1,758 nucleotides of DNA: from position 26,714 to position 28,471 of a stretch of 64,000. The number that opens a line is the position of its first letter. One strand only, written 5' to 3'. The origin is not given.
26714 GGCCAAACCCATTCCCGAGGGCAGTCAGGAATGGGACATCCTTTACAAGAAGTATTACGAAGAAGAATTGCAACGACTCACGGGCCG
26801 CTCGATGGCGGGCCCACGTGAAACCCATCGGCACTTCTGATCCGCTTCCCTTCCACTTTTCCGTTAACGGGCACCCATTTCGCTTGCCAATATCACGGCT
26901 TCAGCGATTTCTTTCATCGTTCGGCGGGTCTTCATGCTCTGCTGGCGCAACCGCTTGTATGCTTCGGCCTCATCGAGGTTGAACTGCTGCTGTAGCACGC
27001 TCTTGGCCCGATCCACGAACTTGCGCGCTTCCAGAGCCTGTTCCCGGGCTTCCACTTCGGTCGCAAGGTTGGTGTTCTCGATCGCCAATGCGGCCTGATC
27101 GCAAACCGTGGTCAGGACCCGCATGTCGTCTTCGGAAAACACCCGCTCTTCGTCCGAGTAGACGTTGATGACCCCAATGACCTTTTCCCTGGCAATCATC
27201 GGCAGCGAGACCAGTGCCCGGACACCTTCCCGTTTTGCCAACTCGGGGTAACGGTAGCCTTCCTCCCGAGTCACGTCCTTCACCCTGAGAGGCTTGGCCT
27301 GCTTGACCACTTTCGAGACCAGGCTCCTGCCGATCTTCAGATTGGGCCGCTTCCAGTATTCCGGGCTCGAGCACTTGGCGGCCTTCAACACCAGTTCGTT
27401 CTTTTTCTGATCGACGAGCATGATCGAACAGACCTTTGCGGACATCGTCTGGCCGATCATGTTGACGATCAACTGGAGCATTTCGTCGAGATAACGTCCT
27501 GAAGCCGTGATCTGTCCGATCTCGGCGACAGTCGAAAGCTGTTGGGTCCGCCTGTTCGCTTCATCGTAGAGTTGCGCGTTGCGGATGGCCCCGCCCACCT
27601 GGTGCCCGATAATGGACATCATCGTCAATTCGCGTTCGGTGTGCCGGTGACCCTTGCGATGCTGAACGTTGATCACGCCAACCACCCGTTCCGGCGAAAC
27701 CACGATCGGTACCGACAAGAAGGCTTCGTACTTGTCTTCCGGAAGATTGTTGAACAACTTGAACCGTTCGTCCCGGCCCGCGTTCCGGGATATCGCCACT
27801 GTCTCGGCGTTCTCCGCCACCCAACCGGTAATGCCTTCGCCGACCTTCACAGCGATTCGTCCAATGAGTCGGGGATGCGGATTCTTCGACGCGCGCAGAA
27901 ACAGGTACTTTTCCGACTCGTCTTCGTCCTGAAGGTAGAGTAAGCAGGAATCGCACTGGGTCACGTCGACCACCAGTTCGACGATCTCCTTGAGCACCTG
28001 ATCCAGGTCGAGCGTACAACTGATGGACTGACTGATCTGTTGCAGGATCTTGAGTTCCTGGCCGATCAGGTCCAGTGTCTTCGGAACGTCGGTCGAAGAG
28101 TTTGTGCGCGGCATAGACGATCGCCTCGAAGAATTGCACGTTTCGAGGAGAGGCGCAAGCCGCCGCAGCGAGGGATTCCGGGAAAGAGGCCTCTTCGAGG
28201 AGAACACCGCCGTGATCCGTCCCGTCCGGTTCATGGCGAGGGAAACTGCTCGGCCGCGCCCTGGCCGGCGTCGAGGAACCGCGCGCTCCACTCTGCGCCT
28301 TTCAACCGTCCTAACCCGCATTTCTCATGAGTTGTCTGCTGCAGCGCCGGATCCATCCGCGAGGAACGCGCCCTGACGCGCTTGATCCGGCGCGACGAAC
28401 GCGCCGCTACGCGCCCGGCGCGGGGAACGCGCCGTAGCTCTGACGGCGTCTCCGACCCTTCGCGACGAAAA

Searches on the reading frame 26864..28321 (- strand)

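Call 51: search_protein_families(library=pfam, proteins=[window:26864-28321:-], max_evalue=0.001)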
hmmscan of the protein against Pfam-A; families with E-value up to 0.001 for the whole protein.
window:26864-28321:- (485 aa): 4 families
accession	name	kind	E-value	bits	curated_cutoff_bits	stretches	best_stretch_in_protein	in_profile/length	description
PF13185.12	GAF_2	-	2.1e-42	145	28.6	2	278-415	4-136/136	GAF domain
PF01590.32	GAF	-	9e-39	133.5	22.4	2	278-414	2-133/133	GAF domain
PF13492.12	GAF_3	-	3.7e-33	115.1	27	2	278-416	2-129/129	GAF domain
PF03861.19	ANTAR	-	8.1e-17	61.2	27.3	1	427-477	4-54/54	ANTAR domain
